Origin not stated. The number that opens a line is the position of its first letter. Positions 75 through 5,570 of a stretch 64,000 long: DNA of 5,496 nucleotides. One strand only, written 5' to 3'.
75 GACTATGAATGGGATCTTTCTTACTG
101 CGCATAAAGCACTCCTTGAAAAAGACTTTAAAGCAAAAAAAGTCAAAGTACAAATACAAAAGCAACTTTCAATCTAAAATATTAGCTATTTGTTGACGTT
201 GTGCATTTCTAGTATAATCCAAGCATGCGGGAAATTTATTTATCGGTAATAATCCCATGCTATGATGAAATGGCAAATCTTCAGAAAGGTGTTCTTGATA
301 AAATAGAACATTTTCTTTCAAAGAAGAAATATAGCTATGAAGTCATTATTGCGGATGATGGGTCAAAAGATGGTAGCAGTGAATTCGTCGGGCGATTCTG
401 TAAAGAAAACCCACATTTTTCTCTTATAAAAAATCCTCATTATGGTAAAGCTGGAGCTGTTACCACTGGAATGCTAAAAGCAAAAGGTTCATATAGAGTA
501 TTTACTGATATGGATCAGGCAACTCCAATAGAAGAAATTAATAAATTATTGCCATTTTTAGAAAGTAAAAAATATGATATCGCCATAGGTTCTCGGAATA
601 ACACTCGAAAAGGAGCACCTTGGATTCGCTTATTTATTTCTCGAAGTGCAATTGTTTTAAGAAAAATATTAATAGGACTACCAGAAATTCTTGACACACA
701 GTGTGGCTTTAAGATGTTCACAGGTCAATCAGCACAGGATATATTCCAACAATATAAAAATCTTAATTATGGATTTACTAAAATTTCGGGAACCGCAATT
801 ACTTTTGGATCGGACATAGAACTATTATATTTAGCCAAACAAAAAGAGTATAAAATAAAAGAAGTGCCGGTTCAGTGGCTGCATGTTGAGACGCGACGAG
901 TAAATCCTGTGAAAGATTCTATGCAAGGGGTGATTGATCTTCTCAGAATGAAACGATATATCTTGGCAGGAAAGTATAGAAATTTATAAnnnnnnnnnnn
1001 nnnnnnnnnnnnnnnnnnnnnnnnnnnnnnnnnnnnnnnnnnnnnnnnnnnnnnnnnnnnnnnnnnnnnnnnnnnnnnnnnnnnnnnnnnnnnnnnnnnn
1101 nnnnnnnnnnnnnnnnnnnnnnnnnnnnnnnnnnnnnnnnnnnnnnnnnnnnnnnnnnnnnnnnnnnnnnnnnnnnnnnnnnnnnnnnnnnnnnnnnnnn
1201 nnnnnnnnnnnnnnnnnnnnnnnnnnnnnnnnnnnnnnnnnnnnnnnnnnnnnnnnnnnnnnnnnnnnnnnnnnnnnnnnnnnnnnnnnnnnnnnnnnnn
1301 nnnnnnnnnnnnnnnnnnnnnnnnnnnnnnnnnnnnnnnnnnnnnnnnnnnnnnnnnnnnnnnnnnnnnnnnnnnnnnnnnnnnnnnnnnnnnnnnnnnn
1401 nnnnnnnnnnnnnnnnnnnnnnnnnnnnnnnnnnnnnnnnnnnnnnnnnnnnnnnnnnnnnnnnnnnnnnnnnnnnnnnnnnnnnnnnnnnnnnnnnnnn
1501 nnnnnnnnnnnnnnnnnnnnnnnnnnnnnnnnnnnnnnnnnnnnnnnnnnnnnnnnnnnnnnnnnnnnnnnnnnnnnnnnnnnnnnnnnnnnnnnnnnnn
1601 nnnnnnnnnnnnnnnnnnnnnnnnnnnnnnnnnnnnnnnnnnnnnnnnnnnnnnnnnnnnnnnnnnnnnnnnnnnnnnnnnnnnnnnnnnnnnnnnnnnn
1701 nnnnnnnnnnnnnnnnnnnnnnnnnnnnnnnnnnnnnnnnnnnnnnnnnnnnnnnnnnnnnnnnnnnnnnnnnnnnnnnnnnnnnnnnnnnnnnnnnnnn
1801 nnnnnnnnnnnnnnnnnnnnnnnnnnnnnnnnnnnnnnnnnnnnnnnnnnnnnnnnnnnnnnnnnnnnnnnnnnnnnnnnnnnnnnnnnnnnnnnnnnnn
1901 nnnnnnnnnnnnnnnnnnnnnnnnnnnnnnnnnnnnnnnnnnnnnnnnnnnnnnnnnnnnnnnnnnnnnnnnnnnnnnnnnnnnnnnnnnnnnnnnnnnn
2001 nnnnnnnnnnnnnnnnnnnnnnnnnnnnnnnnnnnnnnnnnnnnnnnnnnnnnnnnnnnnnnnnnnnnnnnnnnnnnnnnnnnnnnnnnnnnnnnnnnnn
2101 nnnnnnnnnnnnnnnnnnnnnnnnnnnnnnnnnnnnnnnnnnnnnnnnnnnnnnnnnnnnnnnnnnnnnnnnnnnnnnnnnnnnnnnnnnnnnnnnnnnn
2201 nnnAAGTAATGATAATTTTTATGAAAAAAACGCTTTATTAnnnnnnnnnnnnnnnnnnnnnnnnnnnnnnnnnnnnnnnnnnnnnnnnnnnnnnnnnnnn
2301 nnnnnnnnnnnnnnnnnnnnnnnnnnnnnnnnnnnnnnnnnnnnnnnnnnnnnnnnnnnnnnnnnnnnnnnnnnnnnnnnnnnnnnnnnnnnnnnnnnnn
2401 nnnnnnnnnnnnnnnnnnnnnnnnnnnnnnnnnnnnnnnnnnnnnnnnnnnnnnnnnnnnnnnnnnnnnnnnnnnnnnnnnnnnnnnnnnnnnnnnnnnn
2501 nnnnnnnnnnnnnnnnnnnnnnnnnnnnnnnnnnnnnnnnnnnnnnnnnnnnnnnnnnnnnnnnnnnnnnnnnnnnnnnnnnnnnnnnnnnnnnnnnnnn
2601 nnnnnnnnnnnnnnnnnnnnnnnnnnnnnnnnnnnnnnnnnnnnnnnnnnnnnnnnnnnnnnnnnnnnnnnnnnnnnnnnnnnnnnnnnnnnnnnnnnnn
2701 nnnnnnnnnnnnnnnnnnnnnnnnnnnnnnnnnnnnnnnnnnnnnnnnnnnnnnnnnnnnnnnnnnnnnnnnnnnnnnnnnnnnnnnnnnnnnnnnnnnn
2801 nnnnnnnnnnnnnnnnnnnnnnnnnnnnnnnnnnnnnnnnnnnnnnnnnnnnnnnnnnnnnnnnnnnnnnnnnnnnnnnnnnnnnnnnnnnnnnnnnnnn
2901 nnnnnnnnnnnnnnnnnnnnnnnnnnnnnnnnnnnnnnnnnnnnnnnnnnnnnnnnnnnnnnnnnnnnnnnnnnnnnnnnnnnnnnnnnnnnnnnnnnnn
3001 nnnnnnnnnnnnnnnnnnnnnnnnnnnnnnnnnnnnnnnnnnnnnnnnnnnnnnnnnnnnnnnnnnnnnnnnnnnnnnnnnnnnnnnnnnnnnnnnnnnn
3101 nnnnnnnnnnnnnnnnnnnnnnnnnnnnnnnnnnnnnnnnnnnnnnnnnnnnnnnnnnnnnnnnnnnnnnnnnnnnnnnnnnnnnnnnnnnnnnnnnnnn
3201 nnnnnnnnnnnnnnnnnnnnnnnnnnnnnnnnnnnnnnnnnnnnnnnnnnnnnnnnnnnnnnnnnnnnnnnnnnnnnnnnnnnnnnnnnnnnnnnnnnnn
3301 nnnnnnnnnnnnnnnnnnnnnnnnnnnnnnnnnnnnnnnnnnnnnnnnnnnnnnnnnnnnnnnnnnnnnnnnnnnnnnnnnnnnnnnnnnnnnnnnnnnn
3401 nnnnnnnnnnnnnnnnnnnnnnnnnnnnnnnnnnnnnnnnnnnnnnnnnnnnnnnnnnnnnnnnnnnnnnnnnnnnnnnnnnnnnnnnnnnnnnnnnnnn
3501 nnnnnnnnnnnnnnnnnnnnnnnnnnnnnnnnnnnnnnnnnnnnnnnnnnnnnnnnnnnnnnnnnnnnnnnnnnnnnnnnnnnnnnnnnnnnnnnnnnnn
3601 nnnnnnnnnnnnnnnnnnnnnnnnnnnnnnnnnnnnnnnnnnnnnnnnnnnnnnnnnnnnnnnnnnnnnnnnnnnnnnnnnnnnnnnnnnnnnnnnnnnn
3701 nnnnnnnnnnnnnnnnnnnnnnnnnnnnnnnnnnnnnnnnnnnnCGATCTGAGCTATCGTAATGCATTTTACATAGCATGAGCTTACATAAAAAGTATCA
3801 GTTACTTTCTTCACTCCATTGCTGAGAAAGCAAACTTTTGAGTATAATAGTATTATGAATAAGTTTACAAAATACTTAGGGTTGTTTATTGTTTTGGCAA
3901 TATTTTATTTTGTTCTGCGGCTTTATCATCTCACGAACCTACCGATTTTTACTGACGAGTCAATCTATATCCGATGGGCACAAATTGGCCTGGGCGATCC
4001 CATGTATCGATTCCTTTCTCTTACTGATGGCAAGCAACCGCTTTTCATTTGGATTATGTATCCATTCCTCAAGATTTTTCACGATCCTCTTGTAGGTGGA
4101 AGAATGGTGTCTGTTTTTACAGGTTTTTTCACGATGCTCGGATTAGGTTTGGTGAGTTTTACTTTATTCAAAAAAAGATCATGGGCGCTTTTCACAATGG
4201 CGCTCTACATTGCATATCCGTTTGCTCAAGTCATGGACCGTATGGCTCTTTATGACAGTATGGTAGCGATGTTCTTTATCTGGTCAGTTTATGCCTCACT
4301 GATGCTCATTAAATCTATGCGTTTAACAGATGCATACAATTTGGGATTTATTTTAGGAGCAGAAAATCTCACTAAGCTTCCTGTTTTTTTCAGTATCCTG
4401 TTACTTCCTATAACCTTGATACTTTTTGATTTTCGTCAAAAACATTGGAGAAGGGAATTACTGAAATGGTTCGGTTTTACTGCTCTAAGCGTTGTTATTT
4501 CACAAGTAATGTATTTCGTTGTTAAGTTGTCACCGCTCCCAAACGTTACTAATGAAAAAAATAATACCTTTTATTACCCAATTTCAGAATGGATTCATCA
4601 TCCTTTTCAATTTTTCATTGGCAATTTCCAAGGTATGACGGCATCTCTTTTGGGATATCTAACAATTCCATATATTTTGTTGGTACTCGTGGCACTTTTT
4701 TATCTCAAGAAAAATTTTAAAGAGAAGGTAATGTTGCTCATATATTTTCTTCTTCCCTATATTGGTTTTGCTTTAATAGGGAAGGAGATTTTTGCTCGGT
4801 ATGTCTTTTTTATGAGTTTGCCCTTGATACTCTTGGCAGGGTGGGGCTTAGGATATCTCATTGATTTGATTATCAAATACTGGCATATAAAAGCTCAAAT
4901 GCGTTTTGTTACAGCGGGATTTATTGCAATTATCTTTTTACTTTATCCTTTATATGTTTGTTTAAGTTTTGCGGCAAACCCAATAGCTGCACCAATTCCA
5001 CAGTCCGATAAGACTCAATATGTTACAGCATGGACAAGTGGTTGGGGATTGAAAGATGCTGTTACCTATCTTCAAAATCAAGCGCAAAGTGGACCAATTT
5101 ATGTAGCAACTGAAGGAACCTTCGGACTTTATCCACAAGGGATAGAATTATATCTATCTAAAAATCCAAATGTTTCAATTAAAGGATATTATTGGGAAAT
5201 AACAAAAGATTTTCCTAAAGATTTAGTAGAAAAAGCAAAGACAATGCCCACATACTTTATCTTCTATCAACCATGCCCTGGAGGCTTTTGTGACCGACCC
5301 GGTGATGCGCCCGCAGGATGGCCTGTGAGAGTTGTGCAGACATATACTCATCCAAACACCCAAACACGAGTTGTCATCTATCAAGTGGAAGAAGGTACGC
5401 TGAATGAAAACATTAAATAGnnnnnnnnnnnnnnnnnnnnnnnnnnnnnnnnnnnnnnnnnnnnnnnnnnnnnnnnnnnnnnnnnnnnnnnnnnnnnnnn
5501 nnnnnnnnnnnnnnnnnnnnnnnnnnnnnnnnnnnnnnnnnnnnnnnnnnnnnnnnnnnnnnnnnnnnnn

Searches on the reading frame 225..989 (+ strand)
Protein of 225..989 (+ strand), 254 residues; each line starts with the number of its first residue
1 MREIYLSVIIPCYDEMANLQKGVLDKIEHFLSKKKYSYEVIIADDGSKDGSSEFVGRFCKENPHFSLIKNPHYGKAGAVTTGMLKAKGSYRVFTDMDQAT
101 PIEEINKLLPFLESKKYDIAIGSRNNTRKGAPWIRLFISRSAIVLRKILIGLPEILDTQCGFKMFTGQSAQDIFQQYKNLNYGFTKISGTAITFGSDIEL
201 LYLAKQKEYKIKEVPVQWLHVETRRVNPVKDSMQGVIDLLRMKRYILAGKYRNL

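Call 9: search_protein_families(library=pfam, proteins=[window:225-989:+], max_evalue=0.00001)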
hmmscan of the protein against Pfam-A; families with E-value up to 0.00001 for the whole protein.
window:225-989:+ (254 aa): 2 families
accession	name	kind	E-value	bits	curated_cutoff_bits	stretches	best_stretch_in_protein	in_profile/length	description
PF00535.33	Glycos_transf_2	-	1.2e-23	84.3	23.3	1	7-137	1-128/168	Glycosyl transferase family 2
PF10111.15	Glyco_tranf_2_2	-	2.3e-07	31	27.3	1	7-117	1-111/276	Glycosyltransferase like family 2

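Call 66: find_encoding_contigs(protein=window:225-986:+, flank=10000, max_places=2)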
Protein window:225-986:+ (254 aa): 2 contigs read that carry it; 2 places shown.
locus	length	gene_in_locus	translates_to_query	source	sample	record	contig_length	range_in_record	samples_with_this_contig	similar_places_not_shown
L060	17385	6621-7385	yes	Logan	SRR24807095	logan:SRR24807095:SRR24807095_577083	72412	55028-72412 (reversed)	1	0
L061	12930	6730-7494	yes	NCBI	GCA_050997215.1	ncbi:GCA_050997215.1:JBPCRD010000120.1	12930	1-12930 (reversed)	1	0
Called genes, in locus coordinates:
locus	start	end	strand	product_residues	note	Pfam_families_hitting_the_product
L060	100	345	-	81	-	PF04255:DUF433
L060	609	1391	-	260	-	-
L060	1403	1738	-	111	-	PF18480:DUF5615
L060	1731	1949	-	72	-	PF04255:DUF433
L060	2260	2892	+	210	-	PF02805:Ada_Zn_binding, PF00165:HTH_AraC (weak), PF12833:HTH_18, PF00165:HTH_AraC (weak)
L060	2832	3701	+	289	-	PF06029:AlkA_N, PF00730:HhH-GPD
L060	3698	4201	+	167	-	PF02870:Methyltransf_1N, PF01035:DNA_binding_1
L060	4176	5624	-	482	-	PF09852:DUF2079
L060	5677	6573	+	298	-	PF04794:YdjC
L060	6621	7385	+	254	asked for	PF00535:Glycos_transf_2, PF10111:Glyco_tranf_2_2 (weak)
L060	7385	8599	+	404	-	PF26314:MptA_B_family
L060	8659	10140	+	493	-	PF13231:PMT_2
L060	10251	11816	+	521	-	PF13231:PMT_2 (weak)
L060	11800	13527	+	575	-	PF10131:PTPS_related (weak)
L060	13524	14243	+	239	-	PF00535:Glycos_transf_2, PF10111:Glyco_tranf_2_2 (weak)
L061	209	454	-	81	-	PF04255:DUF433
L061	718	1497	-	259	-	-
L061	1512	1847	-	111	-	PF18480:DUF5615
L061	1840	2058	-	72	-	PF04255:DUF433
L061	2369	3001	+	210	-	PF02805:Ada_Zn_binding, PF00165:HTH_AraC (weak), PF12833:HTH_18, PF00165:HTH_AraC (weak)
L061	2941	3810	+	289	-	PF06029:AlkA_N, PF00730:HhH-GPD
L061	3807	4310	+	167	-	PF02870:Methyltransf_1N, PF01035:DNA_binding_1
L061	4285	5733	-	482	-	PF09852:DUF2079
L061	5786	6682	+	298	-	PF04794:YdjC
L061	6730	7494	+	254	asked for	PF00535:Glycos_transf_2, PF10111:Glyco_tranf_2_2 (weak)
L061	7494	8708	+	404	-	PF26314:MptA_B_family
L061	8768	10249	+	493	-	PF13231:PMT_2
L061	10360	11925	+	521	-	PF13231:PMT_2 (weak)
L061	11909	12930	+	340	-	PF10131:PTPS_related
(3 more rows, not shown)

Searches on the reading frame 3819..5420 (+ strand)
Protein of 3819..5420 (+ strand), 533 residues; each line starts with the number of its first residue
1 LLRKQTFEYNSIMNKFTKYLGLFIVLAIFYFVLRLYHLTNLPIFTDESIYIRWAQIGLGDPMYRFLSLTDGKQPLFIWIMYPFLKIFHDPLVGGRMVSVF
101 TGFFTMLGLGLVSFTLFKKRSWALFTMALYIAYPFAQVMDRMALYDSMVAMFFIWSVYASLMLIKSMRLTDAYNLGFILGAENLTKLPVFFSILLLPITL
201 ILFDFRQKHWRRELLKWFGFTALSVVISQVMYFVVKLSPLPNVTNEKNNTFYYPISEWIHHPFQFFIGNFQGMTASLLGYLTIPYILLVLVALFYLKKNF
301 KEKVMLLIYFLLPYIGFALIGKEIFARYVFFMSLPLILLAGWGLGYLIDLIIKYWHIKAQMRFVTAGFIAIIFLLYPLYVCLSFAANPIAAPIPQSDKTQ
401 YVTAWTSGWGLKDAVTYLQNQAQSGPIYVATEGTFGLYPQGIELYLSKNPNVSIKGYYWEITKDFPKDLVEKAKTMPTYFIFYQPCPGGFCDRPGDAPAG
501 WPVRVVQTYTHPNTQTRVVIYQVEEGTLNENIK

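Call 9: search_protein_families(library=pfam, proteins=[window:3819-5420:+], max_evalue=0.00001)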
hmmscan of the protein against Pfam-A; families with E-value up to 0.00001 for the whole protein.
window:3819-5420:+ (533 aa): 1 family
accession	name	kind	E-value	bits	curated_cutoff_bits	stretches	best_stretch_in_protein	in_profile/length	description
PF13231.12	PMT_2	-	3.2e-07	31.1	26.1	1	74-231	4-159/160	Dolichyl-phosphate-mannose-protein mannosyltransferase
